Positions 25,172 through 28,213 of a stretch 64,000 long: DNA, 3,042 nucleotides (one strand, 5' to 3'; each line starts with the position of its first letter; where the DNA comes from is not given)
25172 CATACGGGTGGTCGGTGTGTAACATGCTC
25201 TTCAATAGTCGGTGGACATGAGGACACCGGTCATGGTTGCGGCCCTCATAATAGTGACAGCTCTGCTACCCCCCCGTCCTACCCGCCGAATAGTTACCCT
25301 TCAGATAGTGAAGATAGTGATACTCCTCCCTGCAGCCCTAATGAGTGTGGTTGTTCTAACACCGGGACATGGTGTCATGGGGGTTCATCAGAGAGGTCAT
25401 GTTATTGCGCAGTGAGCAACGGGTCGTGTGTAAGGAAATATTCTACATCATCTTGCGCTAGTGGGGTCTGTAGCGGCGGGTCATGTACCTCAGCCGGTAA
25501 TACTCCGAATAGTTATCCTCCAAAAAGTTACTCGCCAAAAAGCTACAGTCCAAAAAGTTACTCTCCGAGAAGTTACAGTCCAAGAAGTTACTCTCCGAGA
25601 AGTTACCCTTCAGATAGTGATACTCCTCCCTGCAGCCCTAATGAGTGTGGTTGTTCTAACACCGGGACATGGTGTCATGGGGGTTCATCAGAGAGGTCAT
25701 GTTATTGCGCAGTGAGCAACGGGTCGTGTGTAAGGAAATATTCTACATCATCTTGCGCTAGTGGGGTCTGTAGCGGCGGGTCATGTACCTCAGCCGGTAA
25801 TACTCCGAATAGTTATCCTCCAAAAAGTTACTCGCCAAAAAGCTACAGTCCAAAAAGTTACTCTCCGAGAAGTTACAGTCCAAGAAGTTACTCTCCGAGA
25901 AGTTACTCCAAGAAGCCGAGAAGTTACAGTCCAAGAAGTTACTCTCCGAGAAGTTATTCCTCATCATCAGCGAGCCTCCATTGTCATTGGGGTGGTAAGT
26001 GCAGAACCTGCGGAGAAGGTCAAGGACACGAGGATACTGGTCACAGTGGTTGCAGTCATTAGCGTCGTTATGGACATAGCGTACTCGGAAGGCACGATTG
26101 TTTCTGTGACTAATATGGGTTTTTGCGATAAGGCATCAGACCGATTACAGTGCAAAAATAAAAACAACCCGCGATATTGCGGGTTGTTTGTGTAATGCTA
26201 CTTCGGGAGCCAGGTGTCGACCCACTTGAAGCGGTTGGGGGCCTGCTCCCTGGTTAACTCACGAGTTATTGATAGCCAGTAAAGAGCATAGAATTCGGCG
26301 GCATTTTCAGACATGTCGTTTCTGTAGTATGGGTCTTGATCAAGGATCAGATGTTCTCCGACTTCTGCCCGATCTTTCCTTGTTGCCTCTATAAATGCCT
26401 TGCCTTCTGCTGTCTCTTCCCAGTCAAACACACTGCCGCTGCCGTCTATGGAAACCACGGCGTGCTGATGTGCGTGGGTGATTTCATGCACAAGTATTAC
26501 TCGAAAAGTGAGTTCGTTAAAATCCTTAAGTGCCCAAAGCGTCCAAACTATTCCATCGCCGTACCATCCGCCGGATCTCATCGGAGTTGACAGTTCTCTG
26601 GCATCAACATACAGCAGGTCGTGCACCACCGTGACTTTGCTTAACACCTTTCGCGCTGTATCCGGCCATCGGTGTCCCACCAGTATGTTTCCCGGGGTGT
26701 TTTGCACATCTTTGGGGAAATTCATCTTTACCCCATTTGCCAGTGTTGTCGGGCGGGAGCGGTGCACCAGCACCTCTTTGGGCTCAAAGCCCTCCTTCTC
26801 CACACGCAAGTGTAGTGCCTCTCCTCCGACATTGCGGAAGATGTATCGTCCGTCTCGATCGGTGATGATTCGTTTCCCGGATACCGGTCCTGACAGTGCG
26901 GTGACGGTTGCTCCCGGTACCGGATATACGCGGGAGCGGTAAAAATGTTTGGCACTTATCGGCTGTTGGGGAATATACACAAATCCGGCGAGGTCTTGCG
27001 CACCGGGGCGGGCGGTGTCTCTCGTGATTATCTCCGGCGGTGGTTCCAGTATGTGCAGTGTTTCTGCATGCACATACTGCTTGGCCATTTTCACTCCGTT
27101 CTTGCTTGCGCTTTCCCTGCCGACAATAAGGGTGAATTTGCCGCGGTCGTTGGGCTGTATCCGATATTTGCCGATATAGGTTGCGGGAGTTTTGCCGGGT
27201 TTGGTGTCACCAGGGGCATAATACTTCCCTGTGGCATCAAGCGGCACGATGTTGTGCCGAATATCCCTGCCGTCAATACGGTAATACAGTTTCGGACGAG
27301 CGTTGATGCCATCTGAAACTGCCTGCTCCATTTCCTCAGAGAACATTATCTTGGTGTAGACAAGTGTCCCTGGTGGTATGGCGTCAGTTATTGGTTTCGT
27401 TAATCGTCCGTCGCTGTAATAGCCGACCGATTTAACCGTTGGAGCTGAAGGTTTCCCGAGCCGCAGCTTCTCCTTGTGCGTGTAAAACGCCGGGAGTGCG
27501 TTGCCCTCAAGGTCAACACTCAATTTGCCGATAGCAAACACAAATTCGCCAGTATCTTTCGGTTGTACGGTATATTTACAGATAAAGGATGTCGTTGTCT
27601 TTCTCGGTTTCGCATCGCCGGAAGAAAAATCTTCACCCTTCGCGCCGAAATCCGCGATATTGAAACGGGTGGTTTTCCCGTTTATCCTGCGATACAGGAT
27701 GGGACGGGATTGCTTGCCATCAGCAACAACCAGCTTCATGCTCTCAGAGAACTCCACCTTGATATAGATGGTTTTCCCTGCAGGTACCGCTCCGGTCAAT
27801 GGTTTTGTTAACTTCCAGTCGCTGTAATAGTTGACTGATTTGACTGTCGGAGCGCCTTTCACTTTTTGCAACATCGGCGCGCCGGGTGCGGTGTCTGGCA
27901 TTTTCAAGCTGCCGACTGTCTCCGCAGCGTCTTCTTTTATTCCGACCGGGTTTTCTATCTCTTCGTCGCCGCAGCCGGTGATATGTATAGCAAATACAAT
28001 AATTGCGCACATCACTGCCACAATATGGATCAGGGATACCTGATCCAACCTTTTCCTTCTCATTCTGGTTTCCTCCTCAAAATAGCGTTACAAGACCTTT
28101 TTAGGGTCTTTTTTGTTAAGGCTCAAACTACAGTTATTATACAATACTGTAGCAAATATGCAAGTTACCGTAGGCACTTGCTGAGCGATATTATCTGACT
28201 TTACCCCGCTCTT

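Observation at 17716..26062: Two giant Cys-rich surface proteins that share near-identical cassettes, (SYSP[RK])n tails and Cys/His-rich C-termini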

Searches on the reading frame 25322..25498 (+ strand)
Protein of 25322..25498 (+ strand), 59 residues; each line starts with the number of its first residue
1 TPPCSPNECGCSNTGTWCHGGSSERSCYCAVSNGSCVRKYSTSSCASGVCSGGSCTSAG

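Call 35: search_protein_representatives(alignment_id=A4)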
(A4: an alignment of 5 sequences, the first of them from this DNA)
Query: 5 sequences, 59 profile positions. Proteins with E-value up to 0.001 (for the whole library): 5; up to 1e-10: 3; up to 1e-30: 3. The best 5 are listed.
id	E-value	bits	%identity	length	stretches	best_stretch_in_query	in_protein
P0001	3.5e-55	200.4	-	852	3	1-58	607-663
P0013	4.5e-48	177.6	-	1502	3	1-58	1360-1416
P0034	6.8e-36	138.6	-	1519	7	2-57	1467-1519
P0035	2.7e-07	47.0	-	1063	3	2-58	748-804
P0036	6.3e-04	36.2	-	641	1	1-58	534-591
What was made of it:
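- The exhaustive HMM search found 5 proteins in 1.84 billion (call 35). No homologue in 1.84 billion representatives carries a close unit B (call 35).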

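Call 37: find_encoding_contigs(protein=P0034, flank=6000, max_places=3)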
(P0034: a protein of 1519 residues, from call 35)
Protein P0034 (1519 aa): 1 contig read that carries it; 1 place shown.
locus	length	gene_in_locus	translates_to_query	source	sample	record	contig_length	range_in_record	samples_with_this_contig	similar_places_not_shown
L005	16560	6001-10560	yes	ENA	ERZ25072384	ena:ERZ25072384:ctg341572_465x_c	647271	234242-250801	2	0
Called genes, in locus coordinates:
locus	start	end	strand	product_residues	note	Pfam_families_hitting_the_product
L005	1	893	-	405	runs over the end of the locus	PF13393:tRNA-synt_His, PF00587:tRNA-synt_2b (weak)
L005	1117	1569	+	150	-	PF09424:YqeY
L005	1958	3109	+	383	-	PF03033:Glyco_transf_28, PF04101:Glyco_tran_28_C, PF06722:EryCIII-like_C (weak)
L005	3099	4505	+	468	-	PF00749:tRNA-synt_1c, PF19269:Anticodon_2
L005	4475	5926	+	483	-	PF01551:Peptidase_M23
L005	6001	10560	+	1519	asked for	-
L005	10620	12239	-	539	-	-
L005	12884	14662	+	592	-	-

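Call 38: find_encoding_contigs(protein=P0036, flank=6000, max_places=3)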
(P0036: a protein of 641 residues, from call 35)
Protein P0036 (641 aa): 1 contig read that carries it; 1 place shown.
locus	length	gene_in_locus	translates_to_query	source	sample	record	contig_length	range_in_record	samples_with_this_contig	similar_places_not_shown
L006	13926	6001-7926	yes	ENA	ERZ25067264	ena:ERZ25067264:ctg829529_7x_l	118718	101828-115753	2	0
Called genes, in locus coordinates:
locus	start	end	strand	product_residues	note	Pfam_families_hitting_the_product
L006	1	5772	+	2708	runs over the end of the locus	PF10282:Lactonase (faint), PF14312:FG-GAP_2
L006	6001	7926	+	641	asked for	PF14312:FG-GAP_2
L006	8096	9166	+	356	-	-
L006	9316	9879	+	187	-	-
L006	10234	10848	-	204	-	-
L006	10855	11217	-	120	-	-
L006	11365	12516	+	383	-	-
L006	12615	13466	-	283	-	-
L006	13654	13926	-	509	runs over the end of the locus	-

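Call 39: find_encoding_contigs(protein=P0035, flank=6000, max_places=3)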
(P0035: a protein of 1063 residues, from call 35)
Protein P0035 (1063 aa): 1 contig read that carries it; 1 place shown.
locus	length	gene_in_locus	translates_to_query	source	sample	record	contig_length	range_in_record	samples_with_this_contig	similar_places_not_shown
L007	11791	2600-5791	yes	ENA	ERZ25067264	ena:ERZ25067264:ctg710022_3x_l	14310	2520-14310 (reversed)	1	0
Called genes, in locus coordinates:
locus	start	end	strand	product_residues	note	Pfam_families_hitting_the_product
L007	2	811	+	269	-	?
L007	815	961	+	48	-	-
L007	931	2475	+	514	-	-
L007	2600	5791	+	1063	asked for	-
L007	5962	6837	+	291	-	PF18895:T4SS_pilin (weak)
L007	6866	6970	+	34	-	-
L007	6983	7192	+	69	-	-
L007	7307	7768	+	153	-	-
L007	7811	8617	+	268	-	PF00578:AhpC-TSA, PF08534:Redoxin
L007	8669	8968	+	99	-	PF03575:Peptidase_S51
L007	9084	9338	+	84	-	PF03703:bPH_2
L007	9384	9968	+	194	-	PF00254:FKBP_C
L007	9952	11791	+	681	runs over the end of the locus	PF04851:ResIII, PF17757:UvrB_inter, PF27431:UvrB_3rd, PF00271:Helicase_C, PF12344:UvrB, PF02151:UVR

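Call 45: search_solved_structures(query=A5, max_evalue=10)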
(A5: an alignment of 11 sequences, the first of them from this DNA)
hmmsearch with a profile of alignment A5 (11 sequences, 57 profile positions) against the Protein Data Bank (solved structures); distinct sequences matched with E-value up to 10: 1.
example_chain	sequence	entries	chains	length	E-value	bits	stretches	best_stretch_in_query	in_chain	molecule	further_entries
2lht_A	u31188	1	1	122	0.88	13.3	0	16-52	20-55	Cellophane-induced protein 1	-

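Call 48: predict_structure(alignment_id=A5)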
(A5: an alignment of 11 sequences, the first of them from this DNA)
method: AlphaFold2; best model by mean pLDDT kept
length: 59 residues; sequences in the alignment: 11
mean_pLDDT: 82.2   pTM: 0.53
mean pLDDT of the five models: 82.2, 81.7, 79.8, 74.9, 74.2
residues with pLDDT >= 90: 1; 70-90: 52; 50-70: 6; < 50: 0
segments of 3 or more residues with pLDDT < 50: none
pLDDT, mean of each block of 10 residues (from residue 1): 72 82 87 87 85 78
secondary structure, 60 per line:
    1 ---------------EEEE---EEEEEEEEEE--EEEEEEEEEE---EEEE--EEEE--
elements in order: E16-19 E23-32 E35-44 E48-51 E54-57
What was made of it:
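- The AF2 model of the module has pLDDT 82 and is all-beta hairpins (call 48).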

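Call 54: fold_search(model_id=the predicted structure, library=pdb)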
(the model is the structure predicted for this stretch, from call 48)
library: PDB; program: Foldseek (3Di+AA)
matches with E <= 10: 209; with E <= 0.001: 0
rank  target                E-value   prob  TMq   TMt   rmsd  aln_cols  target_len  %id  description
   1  5v4x                  1.2e+00  0.14  0.28  0.05   6.6        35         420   23  Human glucokinase in complex with novel pyrazole activator. (released 2017-05-31)
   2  5fu4_A                1.9e+00  0.06  0.24  0.18   6.8        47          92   19  The complexity of the Ruminococcus flavefaciens cellulosome reflects an expansion in glycan recognition (released 2016-06-22)
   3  5fu2_B                3.0e+00  0.05  0.24  0.17   7.2        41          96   15  The complexity of the Ruminococcus flavefaciens cellulosome reflects an expansion in glycan recognition (released 2016-06-22)
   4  3jc8_Pa               3.2e+00  0.21  0.35  0.14   1.3        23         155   17  Architectural model of the type IVa pilus machine in a piliated state (released 2016-03-16)
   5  9i2m                  3.4e+00  0.21  0.39  0.15   1.9        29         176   17  Crystal structure of the lipocalin cat allergen Fel d 4 (released 2025-12-03)
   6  1yup_C                3.6e+00  0.13  0.33  0.14   2.6        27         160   18  Reindeer beta-lactoglobulin (released 2006-02-14)
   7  6nag_A                3.6e+00  0.10  0.30  0.07   3.0        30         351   20  X-ray structure of a secreted C11 cysteine protease from Bacteroides thetaiotaomicron "iotapain (released 2019-12-11)
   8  4ise                  3.6e+00  0.08  0.28  0.05   6.6        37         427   24  Human glucokinase in complex with novel activator (2S)-3-cyclohexyl-2-(6-fluoro-4-oxoquinazolin-3(4H)-yl)-N-(1,3-thiazol (released 2013-03-20)
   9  5aos                  3.6e+00  0.06  0.24  0.17   4.5        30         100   20  Structure of a novel carbohydrate binding module from Ruminococcus flavefaciens FD-1 endoglucanase Cel5A solved at the A (released 2016-06-29)
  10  4qyb_B                3.8e+00  0.06  0.25  0.15   4.4        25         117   12  2.1 Angstrom resolution crystal structure of uncharacterized protein, disulfide-bridged dimer, from Burkholderia cenoc (released 2014-08-13)
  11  1yup_A                4.1e+00  0.13  0.34  0.14   2.3        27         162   18  Reindeer beta-lactoglobulin (released 2006-02-14)
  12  6nag_B                4.1e+00  0.09  0.30  0.07   3.1        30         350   20  X-ray structure of a secreted C11 cysteine protease from Bacteroides thetaiotaomicron "iotapain (released 2019-12-11)
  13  7zlf                  4.3e+00  0.15  0.36  0.16   2.1        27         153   15  Mutant L39Y-L58F of recombinant bovine beta-lactoglobulin in complex with endogenous fatty acid (released 2023-04-26)
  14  8fkr_LE               4.3e+00  0.11  0.35  0.22   4.7        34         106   12  Human nucleolar pre-60S ribosomal subunit (State B1) (released 2023-07-12)
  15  7oht_T                4.3e+00  0.11  0.36  0.21   4.4        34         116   15  Nog1-TAP associated immature ribosomal particles from S. cerevisiae after rpL2 expression shut down, population A (released 2021-11-03)
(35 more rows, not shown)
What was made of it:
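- On CBM14 / peritrophin-A chitin-binding domain: Foldseek against the PDB gave nothing with E<1 (call 54).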

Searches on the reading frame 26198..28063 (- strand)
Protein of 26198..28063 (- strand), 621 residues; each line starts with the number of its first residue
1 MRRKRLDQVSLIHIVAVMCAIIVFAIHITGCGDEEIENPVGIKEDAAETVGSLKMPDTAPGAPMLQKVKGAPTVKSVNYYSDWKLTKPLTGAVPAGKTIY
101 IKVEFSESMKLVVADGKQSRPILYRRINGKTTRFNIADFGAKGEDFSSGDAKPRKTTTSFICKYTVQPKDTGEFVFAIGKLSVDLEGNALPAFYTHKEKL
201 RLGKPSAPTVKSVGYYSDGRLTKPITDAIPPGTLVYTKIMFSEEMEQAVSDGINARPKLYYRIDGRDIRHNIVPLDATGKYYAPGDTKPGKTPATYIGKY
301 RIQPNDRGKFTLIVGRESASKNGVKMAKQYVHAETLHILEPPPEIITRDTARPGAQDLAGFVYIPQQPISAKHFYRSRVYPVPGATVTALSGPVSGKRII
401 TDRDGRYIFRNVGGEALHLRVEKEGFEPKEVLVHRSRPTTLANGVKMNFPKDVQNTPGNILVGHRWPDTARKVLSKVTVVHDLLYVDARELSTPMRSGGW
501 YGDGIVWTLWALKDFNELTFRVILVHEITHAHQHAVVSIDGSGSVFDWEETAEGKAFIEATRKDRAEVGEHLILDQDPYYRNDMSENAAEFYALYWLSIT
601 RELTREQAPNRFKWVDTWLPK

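Call 5: search_protein_families(library=pfam, proteins=[window:26198-28063:-], max_evalue=0.1)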
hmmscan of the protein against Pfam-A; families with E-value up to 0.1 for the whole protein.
window:26198-28063:- (621 aa): 4 families
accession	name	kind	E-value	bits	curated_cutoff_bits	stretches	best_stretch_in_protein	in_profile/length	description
PF13620.12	CarboxypepD_reg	-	3.4e-08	34.2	32.3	1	381-440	13-76/82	Carboxypeptidase regulatory-like domain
PF13715.12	CarbopepD_reg_2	-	0.00013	22.3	32.2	1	381-440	13-69/88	CarboxypepD_reg-like domain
PF01431.27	Peptidase_M13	-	0.016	15.2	24.5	1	522-563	38-79/205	Peptidase family M13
PF07737.17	ATLF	-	0.021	15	27.4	1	525-616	115-191/193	Anthrax toxin lethal factor, N- and C-terminal domain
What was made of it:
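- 26198..28063 (-): Convergent partner gene. It encodes a lipoprotein-like protein (lipobox ITGC) with two repeats of about 135 aa, a CarboxypepD_reg domain, and a C-terminal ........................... (gluzincin-like) domain. It is a conserved neighbour of gene-2-family genes. Call 5.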

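Call 79: search_protein_families(library=ncbifam, proteins=[window:26198-28063:-], max_evalue=0.01)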
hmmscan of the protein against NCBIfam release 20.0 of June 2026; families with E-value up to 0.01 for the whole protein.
window:26198-28063:- (621 aa): 0 families
